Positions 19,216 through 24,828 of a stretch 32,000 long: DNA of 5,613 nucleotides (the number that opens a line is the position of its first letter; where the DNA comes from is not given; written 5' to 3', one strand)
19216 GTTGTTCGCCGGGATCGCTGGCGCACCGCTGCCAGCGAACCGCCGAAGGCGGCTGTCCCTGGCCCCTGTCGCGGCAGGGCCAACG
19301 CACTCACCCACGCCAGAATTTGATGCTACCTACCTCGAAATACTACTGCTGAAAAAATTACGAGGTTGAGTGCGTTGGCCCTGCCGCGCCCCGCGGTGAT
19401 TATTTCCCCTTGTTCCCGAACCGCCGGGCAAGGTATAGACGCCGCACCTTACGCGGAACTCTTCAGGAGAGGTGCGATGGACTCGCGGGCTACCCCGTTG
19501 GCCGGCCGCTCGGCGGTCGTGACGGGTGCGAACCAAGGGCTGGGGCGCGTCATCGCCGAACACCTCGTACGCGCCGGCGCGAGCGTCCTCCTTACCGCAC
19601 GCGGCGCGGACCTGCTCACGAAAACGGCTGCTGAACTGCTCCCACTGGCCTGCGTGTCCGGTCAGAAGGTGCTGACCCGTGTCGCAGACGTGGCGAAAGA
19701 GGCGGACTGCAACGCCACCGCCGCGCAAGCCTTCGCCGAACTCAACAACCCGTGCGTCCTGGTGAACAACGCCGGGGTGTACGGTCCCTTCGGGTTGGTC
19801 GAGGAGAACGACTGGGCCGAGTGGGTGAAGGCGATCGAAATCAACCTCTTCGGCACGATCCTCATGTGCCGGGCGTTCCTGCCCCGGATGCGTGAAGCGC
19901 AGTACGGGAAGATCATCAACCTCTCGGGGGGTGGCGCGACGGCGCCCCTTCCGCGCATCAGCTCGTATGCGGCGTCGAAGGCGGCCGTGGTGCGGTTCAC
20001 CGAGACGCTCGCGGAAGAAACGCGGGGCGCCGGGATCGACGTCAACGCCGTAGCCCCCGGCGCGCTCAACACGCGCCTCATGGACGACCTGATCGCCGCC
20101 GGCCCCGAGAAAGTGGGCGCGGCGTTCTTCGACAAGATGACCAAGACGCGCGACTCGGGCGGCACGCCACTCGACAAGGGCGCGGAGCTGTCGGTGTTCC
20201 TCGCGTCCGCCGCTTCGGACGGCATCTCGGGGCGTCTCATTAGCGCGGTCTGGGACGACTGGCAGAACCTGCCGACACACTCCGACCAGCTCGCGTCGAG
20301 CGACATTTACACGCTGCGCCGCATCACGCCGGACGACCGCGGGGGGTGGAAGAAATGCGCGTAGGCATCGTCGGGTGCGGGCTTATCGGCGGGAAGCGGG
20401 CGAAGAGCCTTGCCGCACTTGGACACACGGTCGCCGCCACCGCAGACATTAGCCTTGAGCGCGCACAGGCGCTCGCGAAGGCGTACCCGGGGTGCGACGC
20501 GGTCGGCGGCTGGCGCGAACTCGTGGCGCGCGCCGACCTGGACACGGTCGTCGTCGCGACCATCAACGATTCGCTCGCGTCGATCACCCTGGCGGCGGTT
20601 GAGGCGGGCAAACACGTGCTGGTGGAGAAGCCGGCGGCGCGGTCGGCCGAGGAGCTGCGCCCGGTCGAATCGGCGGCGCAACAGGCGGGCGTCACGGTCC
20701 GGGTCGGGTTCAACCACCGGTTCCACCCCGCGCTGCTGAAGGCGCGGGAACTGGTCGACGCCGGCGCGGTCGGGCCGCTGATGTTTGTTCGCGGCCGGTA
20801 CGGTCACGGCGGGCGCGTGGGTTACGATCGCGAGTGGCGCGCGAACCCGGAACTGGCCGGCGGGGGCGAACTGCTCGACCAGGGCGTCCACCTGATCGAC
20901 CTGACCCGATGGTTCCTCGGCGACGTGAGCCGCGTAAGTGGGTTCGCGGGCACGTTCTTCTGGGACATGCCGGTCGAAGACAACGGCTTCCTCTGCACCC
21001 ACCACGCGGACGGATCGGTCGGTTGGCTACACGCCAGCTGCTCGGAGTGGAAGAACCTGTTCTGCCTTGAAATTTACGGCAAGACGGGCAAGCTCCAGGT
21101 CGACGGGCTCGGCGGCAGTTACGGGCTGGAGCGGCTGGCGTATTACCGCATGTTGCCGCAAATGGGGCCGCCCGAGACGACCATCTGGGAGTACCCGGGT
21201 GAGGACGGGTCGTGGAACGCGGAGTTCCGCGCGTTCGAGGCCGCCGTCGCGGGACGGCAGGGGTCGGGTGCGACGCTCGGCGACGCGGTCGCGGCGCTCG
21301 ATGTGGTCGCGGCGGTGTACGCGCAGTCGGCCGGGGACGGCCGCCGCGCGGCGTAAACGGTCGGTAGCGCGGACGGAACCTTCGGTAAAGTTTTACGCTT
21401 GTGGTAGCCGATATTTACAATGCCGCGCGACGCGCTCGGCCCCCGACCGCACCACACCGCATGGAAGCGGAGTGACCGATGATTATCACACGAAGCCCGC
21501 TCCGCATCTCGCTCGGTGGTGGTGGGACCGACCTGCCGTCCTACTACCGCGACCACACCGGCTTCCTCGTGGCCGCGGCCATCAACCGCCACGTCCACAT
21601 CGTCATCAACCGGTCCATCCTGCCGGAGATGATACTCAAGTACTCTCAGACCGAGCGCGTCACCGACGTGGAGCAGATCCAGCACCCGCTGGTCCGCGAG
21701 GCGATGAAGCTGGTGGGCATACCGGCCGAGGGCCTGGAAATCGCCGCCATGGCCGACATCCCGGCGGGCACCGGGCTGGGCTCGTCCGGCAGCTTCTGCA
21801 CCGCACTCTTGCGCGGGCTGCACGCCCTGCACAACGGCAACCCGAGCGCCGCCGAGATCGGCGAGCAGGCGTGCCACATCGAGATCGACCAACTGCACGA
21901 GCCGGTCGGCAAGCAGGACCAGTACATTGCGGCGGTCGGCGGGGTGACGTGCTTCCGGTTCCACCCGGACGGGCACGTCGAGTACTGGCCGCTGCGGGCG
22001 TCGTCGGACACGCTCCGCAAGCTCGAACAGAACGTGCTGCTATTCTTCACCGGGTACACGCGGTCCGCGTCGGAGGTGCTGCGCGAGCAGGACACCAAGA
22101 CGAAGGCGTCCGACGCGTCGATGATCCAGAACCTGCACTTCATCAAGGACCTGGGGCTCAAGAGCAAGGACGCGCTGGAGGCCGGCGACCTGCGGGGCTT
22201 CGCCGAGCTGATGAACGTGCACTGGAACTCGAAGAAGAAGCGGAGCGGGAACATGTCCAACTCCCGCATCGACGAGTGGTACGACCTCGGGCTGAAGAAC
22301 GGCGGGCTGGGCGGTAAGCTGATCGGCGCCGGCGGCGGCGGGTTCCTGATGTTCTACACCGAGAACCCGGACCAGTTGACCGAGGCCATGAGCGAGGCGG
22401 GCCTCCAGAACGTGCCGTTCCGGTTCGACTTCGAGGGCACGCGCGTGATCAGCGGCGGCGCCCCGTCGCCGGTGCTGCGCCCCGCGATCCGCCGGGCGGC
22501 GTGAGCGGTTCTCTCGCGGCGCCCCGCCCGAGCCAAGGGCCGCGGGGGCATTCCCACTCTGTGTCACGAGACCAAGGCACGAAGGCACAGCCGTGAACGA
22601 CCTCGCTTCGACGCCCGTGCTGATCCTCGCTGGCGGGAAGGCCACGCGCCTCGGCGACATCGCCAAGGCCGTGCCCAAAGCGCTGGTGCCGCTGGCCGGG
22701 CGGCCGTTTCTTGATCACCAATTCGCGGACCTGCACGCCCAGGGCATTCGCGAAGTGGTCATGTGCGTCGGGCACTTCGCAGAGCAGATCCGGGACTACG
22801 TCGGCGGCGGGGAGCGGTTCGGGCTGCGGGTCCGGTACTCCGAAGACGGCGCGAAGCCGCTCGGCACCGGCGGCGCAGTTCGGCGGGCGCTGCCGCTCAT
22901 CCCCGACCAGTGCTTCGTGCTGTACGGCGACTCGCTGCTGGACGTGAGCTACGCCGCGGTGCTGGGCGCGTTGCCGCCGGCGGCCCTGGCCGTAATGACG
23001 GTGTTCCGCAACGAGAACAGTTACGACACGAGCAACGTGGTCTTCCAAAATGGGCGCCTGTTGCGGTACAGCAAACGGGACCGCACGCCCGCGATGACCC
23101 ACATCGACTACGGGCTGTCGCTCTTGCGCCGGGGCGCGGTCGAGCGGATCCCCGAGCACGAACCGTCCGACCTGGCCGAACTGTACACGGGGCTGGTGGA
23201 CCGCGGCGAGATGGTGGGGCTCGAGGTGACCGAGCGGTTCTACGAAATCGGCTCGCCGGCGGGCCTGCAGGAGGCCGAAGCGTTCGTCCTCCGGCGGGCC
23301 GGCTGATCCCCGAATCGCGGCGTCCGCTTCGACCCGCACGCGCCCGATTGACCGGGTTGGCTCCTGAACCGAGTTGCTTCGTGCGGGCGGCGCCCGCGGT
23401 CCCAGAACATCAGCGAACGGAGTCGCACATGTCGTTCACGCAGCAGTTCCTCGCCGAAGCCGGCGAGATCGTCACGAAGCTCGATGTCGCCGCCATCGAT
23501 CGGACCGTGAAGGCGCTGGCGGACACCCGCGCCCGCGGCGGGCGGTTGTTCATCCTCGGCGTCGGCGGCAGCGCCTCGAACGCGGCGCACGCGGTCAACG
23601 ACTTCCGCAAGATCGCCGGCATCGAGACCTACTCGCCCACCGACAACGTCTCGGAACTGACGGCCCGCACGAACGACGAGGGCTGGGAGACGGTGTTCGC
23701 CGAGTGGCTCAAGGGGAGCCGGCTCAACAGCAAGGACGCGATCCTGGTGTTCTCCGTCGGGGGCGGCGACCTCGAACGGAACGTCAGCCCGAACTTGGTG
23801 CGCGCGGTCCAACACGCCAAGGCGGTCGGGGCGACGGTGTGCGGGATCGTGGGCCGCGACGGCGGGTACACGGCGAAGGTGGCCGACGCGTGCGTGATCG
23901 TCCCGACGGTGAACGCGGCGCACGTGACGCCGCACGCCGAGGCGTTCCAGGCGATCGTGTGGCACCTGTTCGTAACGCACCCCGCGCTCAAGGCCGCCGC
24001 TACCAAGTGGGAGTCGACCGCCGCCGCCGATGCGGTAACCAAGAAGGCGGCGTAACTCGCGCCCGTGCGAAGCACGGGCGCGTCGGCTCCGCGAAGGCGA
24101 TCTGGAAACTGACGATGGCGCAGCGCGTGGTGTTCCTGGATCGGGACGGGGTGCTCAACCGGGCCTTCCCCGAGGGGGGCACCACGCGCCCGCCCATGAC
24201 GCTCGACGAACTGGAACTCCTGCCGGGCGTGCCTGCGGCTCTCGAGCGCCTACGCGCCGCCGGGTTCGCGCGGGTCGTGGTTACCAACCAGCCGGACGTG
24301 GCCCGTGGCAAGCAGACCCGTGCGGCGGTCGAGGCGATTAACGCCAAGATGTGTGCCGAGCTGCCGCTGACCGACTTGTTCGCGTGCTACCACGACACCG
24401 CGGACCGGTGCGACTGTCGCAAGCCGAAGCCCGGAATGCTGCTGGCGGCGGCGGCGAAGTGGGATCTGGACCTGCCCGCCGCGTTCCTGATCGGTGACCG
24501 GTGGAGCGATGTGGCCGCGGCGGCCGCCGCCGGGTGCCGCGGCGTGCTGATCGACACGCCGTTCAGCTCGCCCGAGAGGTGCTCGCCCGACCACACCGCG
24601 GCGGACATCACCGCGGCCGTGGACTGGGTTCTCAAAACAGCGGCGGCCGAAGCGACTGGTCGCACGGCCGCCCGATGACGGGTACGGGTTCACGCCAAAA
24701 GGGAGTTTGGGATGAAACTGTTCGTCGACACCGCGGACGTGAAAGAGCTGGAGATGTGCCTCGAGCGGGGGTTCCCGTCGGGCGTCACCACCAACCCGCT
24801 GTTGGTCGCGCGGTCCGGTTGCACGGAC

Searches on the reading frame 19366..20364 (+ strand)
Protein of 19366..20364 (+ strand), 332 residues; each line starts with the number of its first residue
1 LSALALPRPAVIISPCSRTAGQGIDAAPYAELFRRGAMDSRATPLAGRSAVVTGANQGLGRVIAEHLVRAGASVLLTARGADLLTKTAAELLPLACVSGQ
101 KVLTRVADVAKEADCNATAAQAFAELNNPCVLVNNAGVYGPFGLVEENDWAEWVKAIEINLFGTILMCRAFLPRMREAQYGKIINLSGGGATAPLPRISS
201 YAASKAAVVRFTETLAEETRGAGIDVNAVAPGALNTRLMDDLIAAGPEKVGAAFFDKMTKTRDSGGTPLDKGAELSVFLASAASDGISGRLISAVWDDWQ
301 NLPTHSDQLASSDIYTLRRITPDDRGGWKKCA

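Call 16: search_protein_families(library=pfam, proteins=[window:19366-20364:+], max_evalue=0.01)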
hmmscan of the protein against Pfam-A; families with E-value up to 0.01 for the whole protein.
window:19366-20364:+ (332 aa): 4 families
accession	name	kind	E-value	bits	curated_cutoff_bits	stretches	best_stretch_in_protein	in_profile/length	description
PF00106.31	adh_short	-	4e-48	163.9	26.6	1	50-241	3-189/195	short chain dehydrogenase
PF13561.12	adh_short_C2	-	1.3e-39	136.6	27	1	54-292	1-229/236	Enoyl-(Acyl carrier protein) reductase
PF08659.16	KR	-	5.4e-09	36.7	22.6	1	51-233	4-177/180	KR domain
PF08643.16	DUF1776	-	0.0074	16.2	25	1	137-235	101-200/294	Fungal family of unknown function (DUF1776)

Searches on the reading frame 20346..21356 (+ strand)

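Call 16: search_protein_families(library=pfam, proteins=[window:20346-21356:+], max_evalue=0.01)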
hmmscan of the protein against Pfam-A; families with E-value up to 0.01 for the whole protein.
window:20346-21356:+ (336 aa): 6 families
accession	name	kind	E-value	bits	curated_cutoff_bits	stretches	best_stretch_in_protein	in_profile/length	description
PF22725.1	GFO_IDH_MocA_C3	-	9.4e-28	97.1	27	1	131-250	2-123/124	GFO/IDH/MocA C-terminal domain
PF01408.29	GFO_IDH_MocA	-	6.8e-20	72.4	24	1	4-122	1-120/120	Oxidoreductase family, NAD-binding Rossmann fold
PF02894.22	GFO_IDH_MocA_C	-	6.9e-15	55.9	22.9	1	134-329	1-211/218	Oxidoreductase family, C-terminal alpha/beta domain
PF03447.22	NAD_binding_3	-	9.3e-07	30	24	1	10-120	1-115/116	Homoserine dehydrogenase, NAD binding domain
PF02826.25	2-Hacid_dh_C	-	0.00046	20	25.1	1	2-71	35-100/178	D-isomer specific 2-hydroxyacid dehydrogenase, NAD binding domain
PF03807.23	F420_oxidored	-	0.0015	19.5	21.6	1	5-72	1-67/94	NADP oxidoreductase coenzyme F420-dependent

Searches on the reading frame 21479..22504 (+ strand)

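Call 16: search_protein_families(library=pfam, proteins=[window:21479-22504:+], max_evalue=0.01)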
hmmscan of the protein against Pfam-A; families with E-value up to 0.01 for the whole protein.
window:21479-22504:+ (341 aa): 2 families
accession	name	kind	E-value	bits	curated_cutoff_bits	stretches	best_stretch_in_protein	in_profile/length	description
PF00288.32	GHMP_kinases_N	-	4.5e-12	46.5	22.3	1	73-155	4-87/87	GHMP kinases N terminal domain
PF08544.19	GHMP_kinases_C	-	4.8e-10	40.1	21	1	231-307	3-82/85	GHMP kinases C terminal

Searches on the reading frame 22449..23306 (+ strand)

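Call 16: search_protein_families(library=pfam, proteins=[window:22449-23306:+], max_evalue=0.01)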
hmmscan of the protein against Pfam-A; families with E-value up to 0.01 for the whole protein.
window:22449-23306:+ (285 aa): 2 families
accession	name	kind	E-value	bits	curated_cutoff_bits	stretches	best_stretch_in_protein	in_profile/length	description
PF12804.13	NTP_transf_3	-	5.2e-15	56.4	27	1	57-165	1-100/160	MobA-like NTP transferase domain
PF00483.29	NTP_transferase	-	3.6e-14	53.4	21.2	1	58-174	3-123/245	Nucleotidyl transferase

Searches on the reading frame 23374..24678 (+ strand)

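Call 17: search_protein_families(library=pfam, proteins=[window:23374-24678:+], max_evalue=0.01)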
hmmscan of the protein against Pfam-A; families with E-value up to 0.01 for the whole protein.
window:23374-24678:+ (434 aa): 6 families
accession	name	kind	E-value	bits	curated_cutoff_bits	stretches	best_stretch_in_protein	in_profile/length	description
PF13242.12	Hydrolase_like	-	1.2e-13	51.2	22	1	348-414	2-74/75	HAD-hyrolase-like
PF00702.32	Hydrolase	-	1.5e-11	45.5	26.4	1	236-387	55-191/191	haloacid dehalogenase-like hydrolase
PF13419.12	HAD_2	-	5.8e-06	27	23.8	1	278-391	76-176/178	Haloacid dehalogenase-like hydrolase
PF08645.17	PNK3P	-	0.00014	22.1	22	1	284-376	32-126/161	Polynucleotide kinase 3 phosphatase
PF12710.13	HAD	-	0.00033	21.6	27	1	282-383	86-188/189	haloacid dehalogenase-like hydrolase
PF13344.12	Hydrolase_6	-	0.00084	19.8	27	1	253-311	1-44/101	Haloacid dehalogenase-like hydrolase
